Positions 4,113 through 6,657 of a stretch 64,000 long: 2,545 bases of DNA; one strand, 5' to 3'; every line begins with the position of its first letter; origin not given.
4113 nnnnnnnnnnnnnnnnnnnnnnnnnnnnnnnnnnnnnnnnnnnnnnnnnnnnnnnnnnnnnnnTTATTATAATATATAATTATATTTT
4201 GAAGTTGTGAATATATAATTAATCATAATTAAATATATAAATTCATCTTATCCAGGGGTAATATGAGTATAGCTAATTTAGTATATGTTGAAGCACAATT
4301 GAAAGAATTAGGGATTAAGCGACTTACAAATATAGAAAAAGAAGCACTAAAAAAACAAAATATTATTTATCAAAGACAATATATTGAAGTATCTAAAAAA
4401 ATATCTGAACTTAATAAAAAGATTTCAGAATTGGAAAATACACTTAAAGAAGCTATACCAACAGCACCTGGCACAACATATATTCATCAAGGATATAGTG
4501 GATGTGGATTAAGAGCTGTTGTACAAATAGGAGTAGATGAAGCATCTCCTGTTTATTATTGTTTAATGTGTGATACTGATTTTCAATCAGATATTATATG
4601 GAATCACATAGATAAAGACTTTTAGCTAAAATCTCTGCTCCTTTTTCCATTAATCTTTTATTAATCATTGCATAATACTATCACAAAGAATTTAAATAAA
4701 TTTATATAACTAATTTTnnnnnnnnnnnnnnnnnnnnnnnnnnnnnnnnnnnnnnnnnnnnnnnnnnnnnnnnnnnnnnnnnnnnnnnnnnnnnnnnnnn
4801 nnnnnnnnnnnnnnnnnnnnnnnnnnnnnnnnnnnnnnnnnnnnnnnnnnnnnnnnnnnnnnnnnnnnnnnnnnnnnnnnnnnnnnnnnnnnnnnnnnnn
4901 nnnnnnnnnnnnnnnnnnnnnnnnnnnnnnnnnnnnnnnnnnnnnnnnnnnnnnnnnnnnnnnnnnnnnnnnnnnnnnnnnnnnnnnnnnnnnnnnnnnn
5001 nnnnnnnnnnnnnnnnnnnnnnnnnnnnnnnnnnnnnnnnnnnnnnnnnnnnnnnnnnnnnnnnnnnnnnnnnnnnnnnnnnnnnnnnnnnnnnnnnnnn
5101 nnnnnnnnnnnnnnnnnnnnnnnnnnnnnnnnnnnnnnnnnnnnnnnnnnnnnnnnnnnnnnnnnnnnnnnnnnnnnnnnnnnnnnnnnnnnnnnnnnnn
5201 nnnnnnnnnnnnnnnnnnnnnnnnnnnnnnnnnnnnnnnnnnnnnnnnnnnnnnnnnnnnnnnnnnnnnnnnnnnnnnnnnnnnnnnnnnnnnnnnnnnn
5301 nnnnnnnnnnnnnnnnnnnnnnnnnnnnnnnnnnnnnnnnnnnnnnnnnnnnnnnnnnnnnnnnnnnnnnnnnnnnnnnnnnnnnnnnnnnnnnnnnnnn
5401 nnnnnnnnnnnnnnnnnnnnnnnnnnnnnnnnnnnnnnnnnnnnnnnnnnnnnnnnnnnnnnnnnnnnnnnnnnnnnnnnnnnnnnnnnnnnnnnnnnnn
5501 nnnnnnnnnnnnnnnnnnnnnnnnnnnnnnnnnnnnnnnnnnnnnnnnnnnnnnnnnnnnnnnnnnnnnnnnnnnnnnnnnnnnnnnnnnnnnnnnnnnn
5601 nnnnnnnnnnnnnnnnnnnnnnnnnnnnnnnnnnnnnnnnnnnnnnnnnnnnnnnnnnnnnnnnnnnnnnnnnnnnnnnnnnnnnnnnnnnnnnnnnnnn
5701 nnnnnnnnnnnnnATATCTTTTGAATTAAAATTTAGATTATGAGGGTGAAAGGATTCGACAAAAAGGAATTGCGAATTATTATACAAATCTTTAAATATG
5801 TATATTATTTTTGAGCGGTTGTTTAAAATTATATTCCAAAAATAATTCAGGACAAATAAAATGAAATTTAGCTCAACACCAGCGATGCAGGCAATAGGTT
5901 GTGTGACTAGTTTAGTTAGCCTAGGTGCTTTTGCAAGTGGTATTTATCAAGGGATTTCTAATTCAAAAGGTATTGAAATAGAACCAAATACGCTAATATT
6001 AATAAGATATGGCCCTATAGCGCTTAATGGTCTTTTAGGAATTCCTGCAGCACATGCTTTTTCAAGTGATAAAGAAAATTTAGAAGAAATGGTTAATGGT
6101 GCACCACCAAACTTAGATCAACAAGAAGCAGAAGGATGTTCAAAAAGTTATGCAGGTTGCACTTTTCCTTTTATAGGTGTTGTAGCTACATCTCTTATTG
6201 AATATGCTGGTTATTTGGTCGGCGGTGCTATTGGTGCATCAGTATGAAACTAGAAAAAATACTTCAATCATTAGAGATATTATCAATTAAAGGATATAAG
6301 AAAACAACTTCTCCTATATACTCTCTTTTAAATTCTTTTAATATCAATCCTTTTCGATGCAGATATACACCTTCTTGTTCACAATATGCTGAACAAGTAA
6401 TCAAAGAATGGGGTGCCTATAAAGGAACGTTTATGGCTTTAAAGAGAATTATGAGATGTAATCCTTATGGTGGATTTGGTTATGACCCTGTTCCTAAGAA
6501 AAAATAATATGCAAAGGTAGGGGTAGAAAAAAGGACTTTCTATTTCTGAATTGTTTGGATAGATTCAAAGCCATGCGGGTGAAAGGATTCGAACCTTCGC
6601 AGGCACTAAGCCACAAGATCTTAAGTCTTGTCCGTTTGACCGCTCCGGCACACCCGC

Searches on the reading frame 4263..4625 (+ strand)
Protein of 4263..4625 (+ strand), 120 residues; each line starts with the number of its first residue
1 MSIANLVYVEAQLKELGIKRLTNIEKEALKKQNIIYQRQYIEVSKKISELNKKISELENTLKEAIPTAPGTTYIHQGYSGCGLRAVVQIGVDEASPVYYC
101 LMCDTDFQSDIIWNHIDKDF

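Call 49: search_protein_families(library=pfam, proteins=[window:4263-4625:+], max_evalue=0.001)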
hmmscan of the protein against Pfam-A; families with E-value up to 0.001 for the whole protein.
window:4263-4625:+ (120 aa): 1 family
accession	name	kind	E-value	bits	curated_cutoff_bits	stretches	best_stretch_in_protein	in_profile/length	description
PF19176.5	DUF5858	-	0.00036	20.7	27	1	39-71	19-51/61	Family of unknown function (DUF5858)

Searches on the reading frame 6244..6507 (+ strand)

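Call 16: search_protein_families(library=pfam, proteins=[window:6244-6507:+], max_evalue=0.01)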
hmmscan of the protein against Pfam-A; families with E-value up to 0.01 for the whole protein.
window:6244-6507:+ (87 aa): 1 family
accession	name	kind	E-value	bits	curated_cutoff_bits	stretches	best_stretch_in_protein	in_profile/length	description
PF01809.23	YidD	-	4.4e-23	81.3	27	1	11-83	4-67/67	Putative membrane protein insertion efficiency factor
